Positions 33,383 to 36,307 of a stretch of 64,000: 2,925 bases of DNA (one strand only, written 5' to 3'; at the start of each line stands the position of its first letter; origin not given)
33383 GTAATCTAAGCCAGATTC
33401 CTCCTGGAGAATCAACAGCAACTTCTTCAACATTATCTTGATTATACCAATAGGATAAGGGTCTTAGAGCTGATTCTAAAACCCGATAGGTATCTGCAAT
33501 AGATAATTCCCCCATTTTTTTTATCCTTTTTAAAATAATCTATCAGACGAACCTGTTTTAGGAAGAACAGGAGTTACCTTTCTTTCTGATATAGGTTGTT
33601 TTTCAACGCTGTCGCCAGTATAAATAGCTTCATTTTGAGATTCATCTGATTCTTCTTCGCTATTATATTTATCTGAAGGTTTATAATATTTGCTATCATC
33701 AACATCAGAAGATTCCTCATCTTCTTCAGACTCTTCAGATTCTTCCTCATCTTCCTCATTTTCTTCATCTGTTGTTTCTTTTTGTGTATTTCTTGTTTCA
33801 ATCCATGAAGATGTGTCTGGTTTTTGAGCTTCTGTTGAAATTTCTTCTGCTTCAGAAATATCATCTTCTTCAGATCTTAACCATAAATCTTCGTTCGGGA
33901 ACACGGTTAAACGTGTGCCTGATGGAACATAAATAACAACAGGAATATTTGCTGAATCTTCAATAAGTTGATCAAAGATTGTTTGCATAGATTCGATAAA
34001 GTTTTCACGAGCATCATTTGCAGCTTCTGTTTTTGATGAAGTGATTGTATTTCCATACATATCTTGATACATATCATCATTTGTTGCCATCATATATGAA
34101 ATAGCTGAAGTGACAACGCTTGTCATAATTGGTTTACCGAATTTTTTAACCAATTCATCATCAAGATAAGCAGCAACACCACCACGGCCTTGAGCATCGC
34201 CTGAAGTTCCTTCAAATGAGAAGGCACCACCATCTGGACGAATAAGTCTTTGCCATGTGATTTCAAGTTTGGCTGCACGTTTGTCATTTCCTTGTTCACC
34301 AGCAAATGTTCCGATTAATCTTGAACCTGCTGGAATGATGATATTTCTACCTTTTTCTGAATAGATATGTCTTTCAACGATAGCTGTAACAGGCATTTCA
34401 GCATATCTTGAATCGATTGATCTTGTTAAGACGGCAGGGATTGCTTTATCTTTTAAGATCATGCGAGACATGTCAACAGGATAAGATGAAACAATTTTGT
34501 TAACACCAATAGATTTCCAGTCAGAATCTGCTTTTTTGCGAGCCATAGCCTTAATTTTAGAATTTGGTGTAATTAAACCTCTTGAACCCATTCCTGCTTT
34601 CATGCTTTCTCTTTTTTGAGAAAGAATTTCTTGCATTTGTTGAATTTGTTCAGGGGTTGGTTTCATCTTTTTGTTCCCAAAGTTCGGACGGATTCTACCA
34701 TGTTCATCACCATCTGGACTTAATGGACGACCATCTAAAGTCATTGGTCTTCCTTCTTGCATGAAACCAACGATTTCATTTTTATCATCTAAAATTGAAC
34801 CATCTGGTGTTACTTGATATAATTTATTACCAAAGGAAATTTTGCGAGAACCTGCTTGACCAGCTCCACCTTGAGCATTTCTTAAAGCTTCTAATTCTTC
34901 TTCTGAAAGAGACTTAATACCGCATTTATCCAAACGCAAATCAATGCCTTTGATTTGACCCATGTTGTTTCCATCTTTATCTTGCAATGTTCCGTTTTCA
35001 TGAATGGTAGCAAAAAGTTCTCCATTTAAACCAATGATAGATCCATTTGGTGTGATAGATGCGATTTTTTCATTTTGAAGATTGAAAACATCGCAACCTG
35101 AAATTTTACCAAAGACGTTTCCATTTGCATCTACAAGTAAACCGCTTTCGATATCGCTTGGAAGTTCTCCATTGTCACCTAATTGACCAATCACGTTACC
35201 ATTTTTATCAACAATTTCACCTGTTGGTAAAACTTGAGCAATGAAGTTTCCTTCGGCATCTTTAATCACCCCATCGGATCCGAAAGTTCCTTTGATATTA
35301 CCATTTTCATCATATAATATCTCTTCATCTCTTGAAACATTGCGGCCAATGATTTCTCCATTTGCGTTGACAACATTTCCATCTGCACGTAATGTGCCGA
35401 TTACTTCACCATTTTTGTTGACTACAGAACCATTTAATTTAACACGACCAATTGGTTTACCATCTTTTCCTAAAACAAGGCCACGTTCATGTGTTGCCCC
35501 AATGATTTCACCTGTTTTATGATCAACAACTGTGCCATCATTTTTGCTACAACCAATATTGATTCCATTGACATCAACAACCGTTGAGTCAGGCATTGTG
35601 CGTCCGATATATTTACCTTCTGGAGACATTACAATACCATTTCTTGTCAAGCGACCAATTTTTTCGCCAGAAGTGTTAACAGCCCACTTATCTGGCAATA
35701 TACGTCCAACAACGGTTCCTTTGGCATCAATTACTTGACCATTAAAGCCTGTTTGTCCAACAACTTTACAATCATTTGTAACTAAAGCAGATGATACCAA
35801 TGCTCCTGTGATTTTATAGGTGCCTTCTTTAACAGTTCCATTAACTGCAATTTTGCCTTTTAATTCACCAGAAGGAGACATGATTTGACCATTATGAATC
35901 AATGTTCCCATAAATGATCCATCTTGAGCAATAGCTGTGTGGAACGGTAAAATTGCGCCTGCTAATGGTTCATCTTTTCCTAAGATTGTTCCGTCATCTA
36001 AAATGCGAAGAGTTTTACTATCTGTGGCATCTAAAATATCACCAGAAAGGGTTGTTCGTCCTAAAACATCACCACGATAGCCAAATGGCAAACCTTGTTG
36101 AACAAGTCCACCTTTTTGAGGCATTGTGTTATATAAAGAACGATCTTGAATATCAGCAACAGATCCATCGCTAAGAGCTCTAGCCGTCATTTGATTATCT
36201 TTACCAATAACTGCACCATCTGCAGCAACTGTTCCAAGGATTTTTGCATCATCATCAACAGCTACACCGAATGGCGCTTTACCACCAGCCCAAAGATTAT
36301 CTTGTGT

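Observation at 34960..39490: Array of a 17-residue Gly/Val/Ile repeat, about 1,500 aa long, of no family I can name with confidence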

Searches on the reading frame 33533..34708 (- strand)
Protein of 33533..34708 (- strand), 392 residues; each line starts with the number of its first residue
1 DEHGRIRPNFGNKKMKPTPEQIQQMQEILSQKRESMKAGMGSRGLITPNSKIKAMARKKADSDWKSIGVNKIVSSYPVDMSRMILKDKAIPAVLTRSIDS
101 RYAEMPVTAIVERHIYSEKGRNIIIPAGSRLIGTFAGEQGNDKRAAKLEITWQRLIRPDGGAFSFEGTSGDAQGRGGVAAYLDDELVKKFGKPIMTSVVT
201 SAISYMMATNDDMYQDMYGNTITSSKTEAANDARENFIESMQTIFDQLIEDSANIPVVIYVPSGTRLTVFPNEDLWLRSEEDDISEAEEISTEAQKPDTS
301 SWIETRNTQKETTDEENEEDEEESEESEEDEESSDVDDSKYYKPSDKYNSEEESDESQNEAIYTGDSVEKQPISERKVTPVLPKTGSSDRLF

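Call 12: find_homologous_proteins(query=window:33533-34708:-, max_evalue=0.00001)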
Query window:33533-34708:- (392 aa): 109 proteins with E <= 0.00001 among 7501 candidates.
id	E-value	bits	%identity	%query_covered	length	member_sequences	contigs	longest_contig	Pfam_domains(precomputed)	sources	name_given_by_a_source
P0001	1.7e-93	332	47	94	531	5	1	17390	PF03743.20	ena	-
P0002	6.0e-92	327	57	71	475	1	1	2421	PF03743.20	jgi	-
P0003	8.4e-90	320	48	86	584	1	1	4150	PF21784.4,PF12396.15,PF21785.4,PF03743.20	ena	-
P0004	1.8e-89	318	44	100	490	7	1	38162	PF03743.20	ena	-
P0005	2.0e-89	318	47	91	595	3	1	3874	PF21784.4,PF12396.15,PF21785.4,PF03743.20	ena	-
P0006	5.0e-89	317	46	97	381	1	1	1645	PF03743.20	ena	-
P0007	1.2e-87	312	51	80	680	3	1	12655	PF21784.4,PF05593.20,PF12396.15,PF21785.4,PF03743.20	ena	-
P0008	5.2e-87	310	49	86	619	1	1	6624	PF03743.20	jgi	-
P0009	1.4e-83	299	47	79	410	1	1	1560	PF03743.20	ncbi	-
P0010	7.0e-78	280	53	69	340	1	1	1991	PF03743.20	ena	-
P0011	3.2e-77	278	46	83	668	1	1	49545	PF21784.4,PF12396.15,PF21785.4,PF03743.20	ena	-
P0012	5.1e-77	277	47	77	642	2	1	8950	PF12396.15,PF03743.20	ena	-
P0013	7.4e-77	277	49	68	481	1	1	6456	PF03743.20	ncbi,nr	ncbi:MAG: hypothetical protein KAJ75_07540, partial [Alphaproteobacteria bacterium]|nr:hypothetical 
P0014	2.8e-76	275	52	67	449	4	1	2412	PF03743.20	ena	-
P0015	1.3e-75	273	49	68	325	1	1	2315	PF03743.20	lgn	-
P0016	4.3e-75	271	51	67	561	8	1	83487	PF12396.15,PF03743.20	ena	-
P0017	4.9e-75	271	45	79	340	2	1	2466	PF03743.20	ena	-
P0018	1.6e-74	269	48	77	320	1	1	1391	PF03743.20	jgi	jgi:hypothetical protein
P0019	3.3e-73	265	41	96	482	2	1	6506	PF03743.20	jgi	-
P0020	3.1e-72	262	45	72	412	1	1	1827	PF03743.20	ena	-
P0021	3.1e-71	258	48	68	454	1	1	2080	PF03743.20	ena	-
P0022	3.8e-70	255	49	68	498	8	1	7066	PF03743.20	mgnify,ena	mgnify:FL=1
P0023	4.2e-70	255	50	63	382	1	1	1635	PF03743.20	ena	-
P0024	1.5e-69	253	46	69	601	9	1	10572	PF12396.15,PF03743.20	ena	-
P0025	1.6e-69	253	49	67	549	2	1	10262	PF12396.15,PF21785.4,PF03743.20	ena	-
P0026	2.5e-69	252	49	67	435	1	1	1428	PF03743.20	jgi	jgi:type IV secretion system protein VirB10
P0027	3.0e-69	252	48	66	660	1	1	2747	PF07275.17,PF03743.20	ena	-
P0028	3.3e-69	252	58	54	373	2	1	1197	PF03743.20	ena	-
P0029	4.8e-69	251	46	69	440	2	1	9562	PF03743.20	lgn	-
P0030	6.9e-69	251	45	72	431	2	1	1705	PF03743.20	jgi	-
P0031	9.6e-69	250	49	64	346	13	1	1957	PF03743.20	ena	-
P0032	1.1e-68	250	47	68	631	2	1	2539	PF21784.4,PF12396.15,PF21785.4,PF03743.20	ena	-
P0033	4.2e-68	248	47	68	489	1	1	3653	PF03743.20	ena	-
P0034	6.3e-68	248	44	76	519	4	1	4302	PF03743.20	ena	-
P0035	3.5e-67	245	53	56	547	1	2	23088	PF03743.20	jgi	-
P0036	5.0e-67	245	45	68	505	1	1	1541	PF03743.20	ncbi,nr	ncbi:MAG: TrbI/VirB10 family protein, partial [Firmicutes bacterium]|nr:TrbI/VirB10 family protein [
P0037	6.7e-67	244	48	65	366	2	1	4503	PF03743.20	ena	-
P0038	4.4e-66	241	46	68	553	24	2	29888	PF12396.15,PF21785.4,PF03743.20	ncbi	-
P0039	4.4e-66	241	46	67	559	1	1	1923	PF21785.4,PF03743.20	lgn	-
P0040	1.3e-65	240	45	68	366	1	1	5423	PF03743.20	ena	-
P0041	3.1e-65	239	51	59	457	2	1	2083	PF03743.20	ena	-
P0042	3.5e-65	239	43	73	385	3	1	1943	PF03743.20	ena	-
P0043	6.3e-65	238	52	57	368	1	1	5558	PF03743.20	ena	-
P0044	7.5e-65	237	42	77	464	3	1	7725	PF03743.20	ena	-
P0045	1.4e-64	237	45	68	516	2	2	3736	PF03743.20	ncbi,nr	ncbi:MAG: TrbI/VirB10 family protein, partial [Alphaproteobacteria bacterium]|nr:TrbI/VirB10 family 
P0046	1.9e-64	236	43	71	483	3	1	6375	PF03743.20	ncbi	-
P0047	2.9e-64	235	50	57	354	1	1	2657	PF19672.5,PF03743.20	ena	-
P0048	3.5e-64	235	45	68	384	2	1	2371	PF03743.20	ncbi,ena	-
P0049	1.0e-63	234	49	56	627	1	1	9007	PF21784.4,PF12396.15,PF21785.4,PF03743.20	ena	-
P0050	1.3e-63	233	47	60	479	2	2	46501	PF03743.20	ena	-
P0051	1.5e-63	233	43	74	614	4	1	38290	PF21784.4,PF12396.15,PF21785.4,PF03743.20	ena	-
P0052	3.0e-63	232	50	57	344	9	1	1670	PF03743.20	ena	-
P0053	5.7e-63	231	50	55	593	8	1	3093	PF21785.4,PF03743.20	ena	-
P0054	6.9e-63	231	53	54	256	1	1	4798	PF03743.20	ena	-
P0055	2.8e-61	226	38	91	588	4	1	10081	PF21784.4,PF12396.15,PF21785.4,PF03743.20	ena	-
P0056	8.8e-59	217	44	64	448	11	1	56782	PF03743.20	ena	-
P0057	9.5e-59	217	45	67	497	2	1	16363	PF03743.20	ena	-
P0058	7.1e-58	214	53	51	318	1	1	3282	PF03743.20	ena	-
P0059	1.0e-55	207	50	52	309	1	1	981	PF03743.20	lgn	-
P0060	1.3e-55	207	46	58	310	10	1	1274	PF03743.20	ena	-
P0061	1.6e-55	207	44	67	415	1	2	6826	PF03743.20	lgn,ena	-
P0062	3.9e-55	205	47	52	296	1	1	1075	PF03743.20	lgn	-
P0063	1.4e-54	204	53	48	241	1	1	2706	PF03743.20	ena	-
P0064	1.9e-53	200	46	56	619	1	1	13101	PF03743.20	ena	-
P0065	8.4e-53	198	48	56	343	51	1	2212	PF03743.20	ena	-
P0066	1.6e-52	197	48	56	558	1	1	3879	PF03743.20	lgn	-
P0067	1.6e-52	197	48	56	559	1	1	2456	PF03743.20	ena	-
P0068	1.6e-52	197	48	56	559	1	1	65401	PF03743.20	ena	-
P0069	1.6e-52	197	48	56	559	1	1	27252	PF03743.20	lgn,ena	-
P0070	1.6e-52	197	48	56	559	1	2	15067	PF03743.20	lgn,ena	-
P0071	6.8e-52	195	44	66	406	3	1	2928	PF03743.20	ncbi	-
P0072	8.3e-52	195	51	45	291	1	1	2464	PF03743.20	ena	-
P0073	1.3e-51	194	44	66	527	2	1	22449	PF03743.20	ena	-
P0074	5.6e-51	192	42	60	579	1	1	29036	PF03743.20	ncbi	-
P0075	7.7e-50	188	47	56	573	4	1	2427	PF03743.20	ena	-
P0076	8.8e-50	188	45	52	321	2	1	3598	PF03743.20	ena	-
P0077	6.1e-47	179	47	56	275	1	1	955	PF03743.20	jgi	jgi:hypothetical protein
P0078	6.7e-45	172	57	36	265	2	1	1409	PF03743.20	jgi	-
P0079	9.5e-45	171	47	52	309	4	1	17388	PF03743.20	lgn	-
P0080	7.2e-44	168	51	42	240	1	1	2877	PF03743.20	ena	-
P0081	1.1e-42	165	50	42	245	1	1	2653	PF03743.20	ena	-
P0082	4.8e-38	149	46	44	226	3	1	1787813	PF03743.20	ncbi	-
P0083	1.6e-35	141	43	40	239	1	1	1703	PF03743.20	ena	-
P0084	1.8e-34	137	50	35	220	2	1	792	PF03743.20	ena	-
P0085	3.9e-33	133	45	35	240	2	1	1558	PF03743.20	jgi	jgi:hypothetical protein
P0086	4.6e-33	133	43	37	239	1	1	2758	PF03743.20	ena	-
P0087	8.7e-32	129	36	57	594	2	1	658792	PF03743.20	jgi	-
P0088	3.6e-31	127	48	32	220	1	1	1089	PF03743.20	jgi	jgi:hypothetical protein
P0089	6.9e-30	122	56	27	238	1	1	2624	PF03743.20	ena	-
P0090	1.8e-27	115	34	58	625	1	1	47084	PF03743.20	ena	-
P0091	5.4e-27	113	52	33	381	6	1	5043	PF03743.20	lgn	-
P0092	1.7e-26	111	51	33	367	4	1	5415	PF03743.20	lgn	-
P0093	5.1e-24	103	33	58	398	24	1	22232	PF03743.20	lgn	-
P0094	7.7e-24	103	35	54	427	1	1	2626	PF03743.20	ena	-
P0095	8.4e-24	102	30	55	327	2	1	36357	PF03743.20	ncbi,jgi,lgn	-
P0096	3.2e-22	97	30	54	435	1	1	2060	PF03743.20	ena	-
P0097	1.3e-21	95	34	53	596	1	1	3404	PF03743.20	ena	-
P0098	2.2e-21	94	33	54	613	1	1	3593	PF03743.20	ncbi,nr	ncbi:MAG: TrbI/VirB10 family protein, partial [Alphaproteobacteria bacterium]|nr:TrbI/VirB10 family 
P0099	6.2e-21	93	34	51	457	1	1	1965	PF03743.20,PF01841.26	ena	-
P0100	1.3e-18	85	29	53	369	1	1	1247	PF03743.20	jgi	jgi:type IV secretory pathway VirB10-like protein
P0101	1.5e-18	85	34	53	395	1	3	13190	PF03743.20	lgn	-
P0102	5.6e-16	77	28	56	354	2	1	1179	PF03743.20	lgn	-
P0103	3.2e-15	74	29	53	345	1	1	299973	PF03743.20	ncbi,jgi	-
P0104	5.4e-15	73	29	50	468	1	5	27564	PF03743.20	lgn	-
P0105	2.4e-14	71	28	49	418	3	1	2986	PF03743.20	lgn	-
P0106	5.0e-12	64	30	60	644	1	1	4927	PF03743.20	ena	-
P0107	1.0e-10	59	33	33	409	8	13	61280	PF03743.20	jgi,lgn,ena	jgi:type IV secretion system protein VirB10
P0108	1.2e-9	56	33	33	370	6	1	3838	PF03743.20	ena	-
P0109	1.4e-6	46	29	44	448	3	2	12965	PF03743.20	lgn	-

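Call 16: find_encoding_contigs(protein=P0011, flank=10000, max_places=3)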
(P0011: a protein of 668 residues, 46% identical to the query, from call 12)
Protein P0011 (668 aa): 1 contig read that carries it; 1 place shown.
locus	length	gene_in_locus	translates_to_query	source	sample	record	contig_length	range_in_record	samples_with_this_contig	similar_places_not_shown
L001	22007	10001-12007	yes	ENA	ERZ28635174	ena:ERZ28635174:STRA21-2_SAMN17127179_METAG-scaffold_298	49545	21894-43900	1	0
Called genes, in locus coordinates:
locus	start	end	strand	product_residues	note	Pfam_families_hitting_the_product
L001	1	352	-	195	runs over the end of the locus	PF00857:Isochorismatase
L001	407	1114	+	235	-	PF02230:Abhydrolase_2, PF12146:Hydrolase_4 (faint), PF00561:Abhydrolase_1 (faint), PF12697:Abhydrolase_6 (faint), PF20434:BD-FAE (faint), PF07859:Abhydrolase_3 (faint), PF00326:Peptidase_S9 (faint)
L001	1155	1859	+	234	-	PF04335:VirB8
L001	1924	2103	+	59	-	-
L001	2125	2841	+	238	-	PF04335:VirB8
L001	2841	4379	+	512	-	PF03524:CagX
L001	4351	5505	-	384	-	-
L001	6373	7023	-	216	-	-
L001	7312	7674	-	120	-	-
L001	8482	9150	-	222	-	-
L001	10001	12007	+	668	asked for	PF21784:Bflower (faint), PF12396:DUF3659 (faint), PF21785:Bflower_2, PF03743:TrbI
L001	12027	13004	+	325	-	PF00437:T2SSE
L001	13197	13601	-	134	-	PF07309:FlaF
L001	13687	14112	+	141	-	-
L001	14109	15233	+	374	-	-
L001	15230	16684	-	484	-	PF01523:PmbA_TldD_1st, PF19290:PmbA_TldD_2nd, PF19289:PmbA_TldD_3rd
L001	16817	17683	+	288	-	PF20560:MotA_N, PF01618:MotA_ExbB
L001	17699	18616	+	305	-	PF13677:MotB_plug, PF00691:OmpA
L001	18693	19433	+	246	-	PF04028:DUF374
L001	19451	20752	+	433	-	PF04413:Glycos_transf_N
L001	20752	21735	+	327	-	PF02606:LpxK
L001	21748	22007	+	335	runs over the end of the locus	PF03279:Lip_A_acyltrans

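Call 17: find_encoding_contigs(protein=P0016, flank=10000, max_places=3)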
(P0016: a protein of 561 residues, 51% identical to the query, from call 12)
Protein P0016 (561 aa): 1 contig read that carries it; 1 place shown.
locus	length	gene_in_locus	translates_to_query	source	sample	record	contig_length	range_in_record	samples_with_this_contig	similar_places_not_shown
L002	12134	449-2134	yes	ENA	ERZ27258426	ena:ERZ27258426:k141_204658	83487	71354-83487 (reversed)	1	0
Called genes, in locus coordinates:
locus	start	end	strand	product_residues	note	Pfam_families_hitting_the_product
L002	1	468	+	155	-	?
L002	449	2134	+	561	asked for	PF12396:DUF3659 (faint), PF03743:TrbI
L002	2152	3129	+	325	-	PF00437:T2SSE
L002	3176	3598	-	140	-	PF07309:FlaF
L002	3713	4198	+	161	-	-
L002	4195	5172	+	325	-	-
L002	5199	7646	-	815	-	-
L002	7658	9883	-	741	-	PF00460:Flg_bb_rod (weak), PF22638:FlgK_D1, PF06429:Flg_bbr_C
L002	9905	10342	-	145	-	-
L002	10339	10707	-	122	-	PF10135:Rod-binding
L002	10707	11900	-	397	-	PF02119:FlgI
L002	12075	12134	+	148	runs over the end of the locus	PF10768:FliX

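Call 22: find_related_loci(query=A1, collection=genome_contigs, flank=10000)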
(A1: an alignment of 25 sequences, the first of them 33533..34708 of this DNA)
Query A1 (392 aa) in genome_contigs; peptide patterns used: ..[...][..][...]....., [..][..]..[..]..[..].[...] (x = any residue, [..] = any of these).
599 stretches matched a pattern (row limit reached: there are more); 373 encode a relative of the query (tblastn E <= 1e-3); the best 80 are kept; 80 distinct loci.
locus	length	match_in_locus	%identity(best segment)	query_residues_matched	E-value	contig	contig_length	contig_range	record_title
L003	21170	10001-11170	89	1-392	0e+0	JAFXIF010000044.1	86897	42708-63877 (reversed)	MAG: Alphaproteobacteria bacterium isolate RGIG6438 Sheep_Rectum.Co__c2225646, whole genome shotgun sequence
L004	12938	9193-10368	80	1-392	0e+0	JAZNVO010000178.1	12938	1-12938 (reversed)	MAG: Alphaproteobacteria bacterium isolate T1900044789_TS20190255.MAGScoT_cleanbin_000022 SGB_2638_k141_727313, whole ge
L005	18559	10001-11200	77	1-392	0e+0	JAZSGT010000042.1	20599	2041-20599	MAG: Alphaproteobacteria bacterium isolate T1900044577_TS20190043.MAGScoT_cleanbin_000024 SGB_515_k141_253269, whole gen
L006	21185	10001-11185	76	1-392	0e+0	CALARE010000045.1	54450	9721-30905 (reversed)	MAG TPA_asm: uncultured Alphaproteobacteria bacterium isolate SRR6425825_bin.103_CONCOCT_v1.1_MAG genome assembly, conti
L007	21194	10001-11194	76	1-392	0e+0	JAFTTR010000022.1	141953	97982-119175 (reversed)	MAG: Alphaproteobacteria bacterium isolate RGIG4140 Roe_deer_Colon-1__c545870, whole genome shotgun sequence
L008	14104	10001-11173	93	1-392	0e+0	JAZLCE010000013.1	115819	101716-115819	MAG: Alphaproteobacteria bacterium isolate T1900045053_TC20190046.MAGScoT_cleanbin_000005 SGB_4532_k141_583993, whole ge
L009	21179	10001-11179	58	1-392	1e-144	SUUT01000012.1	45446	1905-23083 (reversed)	MAG: Alphaproteobacteria bacterium isolate SIG53 NODE_18264_length_45446_cov_11.373353, whole genome shotgun sequence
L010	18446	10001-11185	55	1-392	1e-140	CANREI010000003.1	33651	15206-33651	MAG: uncultured Alphaproteobacteria bacterium isolate Lapin-024__bin64 genome assembly, contig: Lapin-024__NODE_1645_len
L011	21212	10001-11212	56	1-392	2e-139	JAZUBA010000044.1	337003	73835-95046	MAG: Alphaproteobacteria bacterium isolate T1900045318_YK20190007.MAGScoT_cleanbin_000005 SGB_6327_k141_2279381, whole g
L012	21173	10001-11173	54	1-392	5e-134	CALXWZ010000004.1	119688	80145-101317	MAG: uncultured Alphaproteobacteria bacterium isolate BRZ_CI__bin89 genome assembly, contig: BRZ_CI__NODE_225_length_119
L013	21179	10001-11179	55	1-392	5e-133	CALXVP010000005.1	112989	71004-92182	MAG: uncultured Alphaproteobacteria bacterium isolate BRZ_DT__bin56 genome assembly, contig: BRZ_DT__NODE_123_length_112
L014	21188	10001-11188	54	1-392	1e-132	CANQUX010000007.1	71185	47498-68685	MAG: uncultured Alphaproteobacteria bacterium isolate Lapin-032__bin105 genome assembly, contig: Lapin-032__NODE_646_len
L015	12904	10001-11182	56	1-392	3e-132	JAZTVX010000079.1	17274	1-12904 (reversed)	MAG: Alphaproteobacteria bacterium isolate T1900045336_YK20190025.MAGScoT_cleanbin_000012 SGB_6600_k141_1352320, whole g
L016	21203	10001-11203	52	1-392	2e-130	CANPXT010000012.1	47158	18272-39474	MAG: uncultured Alphaproteobacteria bacterium isolate Lapin-005__bin43 genome assembly, contig: Lapin-005__NODE_944_leng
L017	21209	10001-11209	53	1-392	2e-128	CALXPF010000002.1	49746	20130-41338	MAG: uncultured Alphaproteobacteria bacterium isolate BRZ_FB__bin41 genome assembly, contig: BRZ_FB__NODE_915_length_497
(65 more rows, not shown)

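Call 62: find_encoding_contigs(protein=P0004, flank=10000, max_places=2)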
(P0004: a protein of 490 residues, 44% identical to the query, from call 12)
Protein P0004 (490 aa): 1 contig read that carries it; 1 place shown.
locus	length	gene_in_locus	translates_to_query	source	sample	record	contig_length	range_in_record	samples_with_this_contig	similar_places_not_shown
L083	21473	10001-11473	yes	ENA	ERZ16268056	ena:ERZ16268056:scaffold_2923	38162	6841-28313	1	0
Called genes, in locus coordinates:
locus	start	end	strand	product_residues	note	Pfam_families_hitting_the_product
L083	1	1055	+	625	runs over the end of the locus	-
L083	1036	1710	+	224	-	PF04335:VirB8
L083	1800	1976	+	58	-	-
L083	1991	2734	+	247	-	PF04335:VirB8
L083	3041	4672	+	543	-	PF03524:CagX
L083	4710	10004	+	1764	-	-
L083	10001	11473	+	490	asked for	PF03743:TrbI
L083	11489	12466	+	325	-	PF00437:T2SSE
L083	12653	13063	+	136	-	-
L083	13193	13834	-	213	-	-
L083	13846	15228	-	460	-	-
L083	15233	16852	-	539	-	-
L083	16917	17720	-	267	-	-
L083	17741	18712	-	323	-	PF01381:HTH_3, PF04545:Sigma70_r4 (faint), PF12844:HTH_19 (weak), PF13443:HTH_26 (faint), PF13560:HTH_31 (weak), PF12844:HTH_19 (weak), PF13560:HTH_31 (weak), PF01381:HTH_3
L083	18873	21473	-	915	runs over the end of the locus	-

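Call 82: search_protein_families(library=ncbifam, proteins=[window:33533-34708:-], max_evalue=0.1)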
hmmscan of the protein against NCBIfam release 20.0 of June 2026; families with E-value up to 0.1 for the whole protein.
window:33533-34708:- (392 aa): 5 families
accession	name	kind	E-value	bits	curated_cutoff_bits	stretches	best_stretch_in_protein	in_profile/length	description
NF038091.1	T4SS_VirB10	equivalog_domain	4.5e-33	114.5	220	1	79-279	6-193/197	type IV secretion system protein VirB10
NF038092.1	T4SS_ComB10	equivalog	5.4e-29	101.1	300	1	79-280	19-214/225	DNA type IV secretion system protein ComB10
NF010405.0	PRK13831.1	subfamily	7.2e-15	54.8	386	1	35-277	200-427/433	IncP-type conjugal transfer protein TrbI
NF010429.0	PRK13855.1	equivalog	6.2e-06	25.7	374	1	83-210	181-305/377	type IV secretion system protein VirB10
TIGR01034.1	metK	equivalog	0.052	12.5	309.4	1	65-215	162-307/377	methionine adenosyltransferase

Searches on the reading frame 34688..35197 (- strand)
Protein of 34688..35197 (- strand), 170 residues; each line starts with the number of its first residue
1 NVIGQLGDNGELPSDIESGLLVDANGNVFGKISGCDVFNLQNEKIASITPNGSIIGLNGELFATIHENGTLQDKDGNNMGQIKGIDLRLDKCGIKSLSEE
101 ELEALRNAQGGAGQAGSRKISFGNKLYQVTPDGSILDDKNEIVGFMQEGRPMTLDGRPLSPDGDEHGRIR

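Call 28: search_protein_families(library=pfam, proteins=[window:34688-35197:-], max_evalue=0.01)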
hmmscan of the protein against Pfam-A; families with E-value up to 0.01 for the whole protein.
seq(170 aa): 3 families
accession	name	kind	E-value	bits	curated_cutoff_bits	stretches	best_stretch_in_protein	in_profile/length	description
PF12396.14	DUF3659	-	2.8e-10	40.3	24.8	1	128-164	7-43/61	Protein of unknown function (DUF3659)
PF21785.3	Bflower_2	-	1.3e-06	28.6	38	1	20-86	19-82/112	5-fold beta-flower protein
PF21784.3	Bflower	-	0.0011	19.8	25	0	23-84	5-65/116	4-fold beta flower protein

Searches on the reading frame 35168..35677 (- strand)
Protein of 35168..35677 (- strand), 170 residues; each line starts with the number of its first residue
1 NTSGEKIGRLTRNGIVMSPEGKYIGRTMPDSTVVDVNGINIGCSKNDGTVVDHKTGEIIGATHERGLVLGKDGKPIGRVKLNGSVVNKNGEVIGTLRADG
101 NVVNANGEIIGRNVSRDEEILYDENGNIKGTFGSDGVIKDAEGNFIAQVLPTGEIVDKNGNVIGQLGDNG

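Call 28: search_protein_families(library=pfam, proteins=[window:35168-35677:-], max_evalue=0.01)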
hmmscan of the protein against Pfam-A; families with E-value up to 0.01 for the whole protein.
seq(170 aa): 3 families
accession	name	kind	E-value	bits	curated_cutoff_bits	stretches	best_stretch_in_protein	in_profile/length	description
PF21785.3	Bflower_2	-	6.3e-14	52.2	38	2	58-118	11-67/112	5-fold beta-flower protein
PF12396.14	DUF3659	-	1.1e-09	38.5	24.8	0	96-149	8-55/61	Protein of unknown function (DUF3659)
PF21784.3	Bflower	-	3.5e-07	31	25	0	120-166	2-47/116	4-fold beta flower protein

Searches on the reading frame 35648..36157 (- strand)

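Call 28: search_protein_families(library=pfam, proteins=[window:35648-36157:-], max_evalue=0.01)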
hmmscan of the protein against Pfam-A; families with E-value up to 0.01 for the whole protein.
seq(170 aa): 3 families
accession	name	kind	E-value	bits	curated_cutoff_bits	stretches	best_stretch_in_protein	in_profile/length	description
PF21785.3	Bflower_2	-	1.3e-05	25.5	38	1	91-169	3-79/112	5-fold beta-flower protein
PF12396.14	DUF3659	-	0.0071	16.6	24.8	0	139-153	11-25/61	Protein of unknown function (DUF3659)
PF04519.19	Bactofilin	-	0.0084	16.8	27.9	0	57-152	1-96/98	Polymer-forming cytoskeletal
